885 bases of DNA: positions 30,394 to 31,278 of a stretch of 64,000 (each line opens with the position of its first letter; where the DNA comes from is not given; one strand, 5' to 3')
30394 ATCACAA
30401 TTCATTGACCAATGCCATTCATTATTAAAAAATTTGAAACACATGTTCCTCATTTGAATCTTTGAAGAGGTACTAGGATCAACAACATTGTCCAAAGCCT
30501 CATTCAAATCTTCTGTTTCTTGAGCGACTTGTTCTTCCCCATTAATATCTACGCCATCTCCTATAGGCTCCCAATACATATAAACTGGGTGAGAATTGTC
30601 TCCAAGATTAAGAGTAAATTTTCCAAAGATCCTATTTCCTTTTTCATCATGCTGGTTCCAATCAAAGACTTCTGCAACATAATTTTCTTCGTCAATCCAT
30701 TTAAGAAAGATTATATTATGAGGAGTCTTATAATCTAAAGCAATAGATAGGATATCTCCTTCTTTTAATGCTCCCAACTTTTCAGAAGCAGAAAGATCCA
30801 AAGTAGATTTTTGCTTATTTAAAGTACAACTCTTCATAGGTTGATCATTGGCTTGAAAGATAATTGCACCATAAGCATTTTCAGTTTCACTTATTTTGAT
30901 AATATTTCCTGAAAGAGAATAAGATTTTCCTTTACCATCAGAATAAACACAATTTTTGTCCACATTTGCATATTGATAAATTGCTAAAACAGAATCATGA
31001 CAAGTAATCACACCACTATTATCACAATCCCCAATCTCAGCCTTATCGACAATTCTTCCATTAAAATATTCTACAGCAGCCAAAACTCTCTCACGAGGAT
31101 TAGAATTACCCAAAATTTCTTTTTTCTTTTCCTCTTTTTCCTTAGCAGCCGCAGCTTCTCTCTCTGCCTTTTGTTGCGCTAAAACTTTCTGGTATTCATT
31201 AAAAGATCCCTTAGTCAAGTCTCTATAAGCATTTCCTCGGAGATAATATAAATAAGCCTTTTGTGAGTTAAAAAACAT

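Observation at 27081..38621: tRNA-bracketed cell-surface locus: LysM protein, 2,725-aa secreted giant, pilin-signal partner and mini membrane protein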

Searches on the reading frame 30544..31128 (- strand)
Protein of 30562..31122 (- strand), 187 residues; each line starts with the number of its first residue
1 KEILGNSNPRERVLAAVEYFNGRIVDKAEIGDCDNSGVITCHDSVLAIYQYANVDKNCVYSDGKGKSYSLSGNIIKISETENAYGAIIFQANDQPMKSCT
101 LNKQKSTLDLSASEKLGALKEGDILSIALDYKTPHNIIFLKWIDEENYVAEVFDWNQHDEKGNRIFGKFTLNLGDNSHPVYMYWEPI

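Call 43: search_solved_structures(query=A4, max_evalue=10, show_alignments=4)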
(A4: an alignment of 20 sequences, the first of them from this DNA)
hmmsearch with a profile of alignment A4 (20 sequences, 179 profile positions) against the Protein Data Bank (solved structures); distinct sequences matched with E-value up to 10: 3.
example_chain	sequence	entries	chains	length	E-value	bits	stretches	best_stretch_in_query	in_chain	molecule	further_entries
8u2a_A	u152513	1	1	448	0.053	16.5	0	44-82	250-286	Exo-alpha-sialidase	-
8u5o_A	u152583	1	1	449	0.054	16.4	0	44-82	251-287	Exo-alpha-sialidase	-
5tsp_A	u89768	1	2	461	0.094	15.6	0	44-82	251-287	Sialidase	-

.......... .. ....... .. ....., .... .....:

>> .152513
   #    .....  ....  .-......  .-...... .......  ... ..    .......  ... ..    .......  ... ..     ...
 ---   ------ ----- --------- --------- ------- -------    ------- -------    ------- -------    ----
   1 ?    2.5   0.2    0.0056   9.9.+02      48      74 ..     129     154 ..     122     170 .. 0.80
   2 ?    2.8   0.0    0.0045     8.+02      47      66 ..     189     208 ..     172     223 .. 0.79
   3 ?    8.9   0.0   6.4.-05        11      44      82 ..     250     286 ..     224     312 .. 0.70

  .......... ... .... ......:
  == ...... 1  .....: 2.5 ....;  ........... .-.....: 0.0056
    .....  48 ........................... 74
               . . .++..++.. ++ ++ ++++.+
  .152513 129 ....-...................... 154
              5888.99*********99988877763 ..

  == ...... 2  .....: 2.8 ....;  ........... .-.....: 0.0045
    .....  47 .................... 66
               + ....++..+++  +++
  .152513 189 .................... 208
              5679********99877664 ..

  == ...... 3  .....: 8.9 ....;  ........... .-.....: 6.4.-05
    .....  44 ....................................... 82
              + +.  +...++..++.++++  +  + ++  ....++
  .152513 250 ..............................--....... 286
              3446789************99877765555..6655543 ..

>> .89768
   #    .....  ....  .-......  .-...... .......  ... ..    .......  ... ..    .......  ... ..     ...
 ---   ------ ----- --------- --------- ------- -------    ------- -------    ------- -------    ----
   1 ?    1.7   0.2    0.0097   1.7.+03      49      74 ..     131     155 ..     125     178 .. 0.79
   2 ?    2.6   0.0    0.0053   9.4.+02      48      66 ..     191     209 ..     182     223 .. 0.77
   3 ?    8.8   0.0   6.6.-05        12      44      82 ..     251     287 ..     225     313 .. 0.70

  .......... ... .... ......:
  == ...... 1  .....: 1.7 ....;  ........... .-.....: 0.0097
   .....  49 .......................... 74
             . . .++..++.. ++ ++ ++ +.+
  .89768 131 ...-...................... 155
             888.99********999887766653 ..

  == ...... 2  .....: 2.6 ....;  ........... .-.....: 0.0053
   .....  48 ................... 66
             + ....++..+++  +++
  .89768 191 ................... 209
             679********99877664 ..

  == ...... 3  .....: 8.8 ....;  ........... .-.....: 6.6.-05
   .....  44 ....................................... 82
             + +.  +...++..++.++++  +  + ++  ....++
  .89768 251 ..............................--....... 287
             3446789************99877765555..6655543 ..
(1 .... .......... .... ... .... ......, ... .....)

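Call 44: search_protein_families(library=pfam, alignment_id=A4, max_evalue=10)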
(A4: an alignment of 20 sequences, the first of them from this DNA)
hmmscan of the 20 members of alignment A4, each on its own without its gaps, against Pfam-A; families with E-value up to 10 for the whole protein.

A. member 1, seq(195 aa): 2 families
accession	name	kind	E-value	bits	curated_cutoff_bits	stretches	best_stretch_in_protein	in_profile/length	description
PF13648.12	Lipocalin_4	-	0.036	15.4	22.4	1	29-96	16-85/89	Lipocalin-like domain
PF19005.6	DUF5734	-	0.23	12.1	27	1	100-151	23-76/83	Domain of unknown function (DUF5734)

B. families by the number of members that match (of 20 scanned): 9 families
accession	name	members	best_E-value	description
PF21464.2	flgE_D3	1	0.0063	Flagellar hook protein FlgE, D3 domain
PF07243.16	Phlebovirus_G1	1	0.01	Phlebovirus glycoprotein G1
PF13648.12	Lipocalin_4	1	0.036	Lipocalin-like domain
PF18663.7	Pallilysin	1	0.061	Pallilysin beta barrel domain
PF24584.1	Ig_CYK3_C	1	0.071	CYK3 C-terminal Ig-like domain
PF18692.7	DUF5640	1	0.11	Family of unknown function (DUF5640)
PF22708.2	S1CSD-TOTE-1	1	0.14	S1/CSD-like domain 1 of the TOTE conflict systems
PF24796.1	WDR55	1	0.21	WDR55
PF19005.6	DUF5734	1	0.23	Domain of unknown function (DUF5734)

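Call 60: find_homologous_proteins(query=A4, max_evalue=0.01)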
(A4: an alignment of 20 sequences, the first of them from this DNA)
Query A4 (20 sequences): 2893 candidates shared short words with the query, none scored E <= 0.01.

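Call 107: search_dna_similar(query=window:30562-31122:-, collection=phages, mode=protein, max_evalue=0.1, max_rows=8)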
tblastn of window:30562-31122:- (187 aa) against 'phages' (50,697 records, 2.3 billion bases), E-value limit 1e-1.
No match.
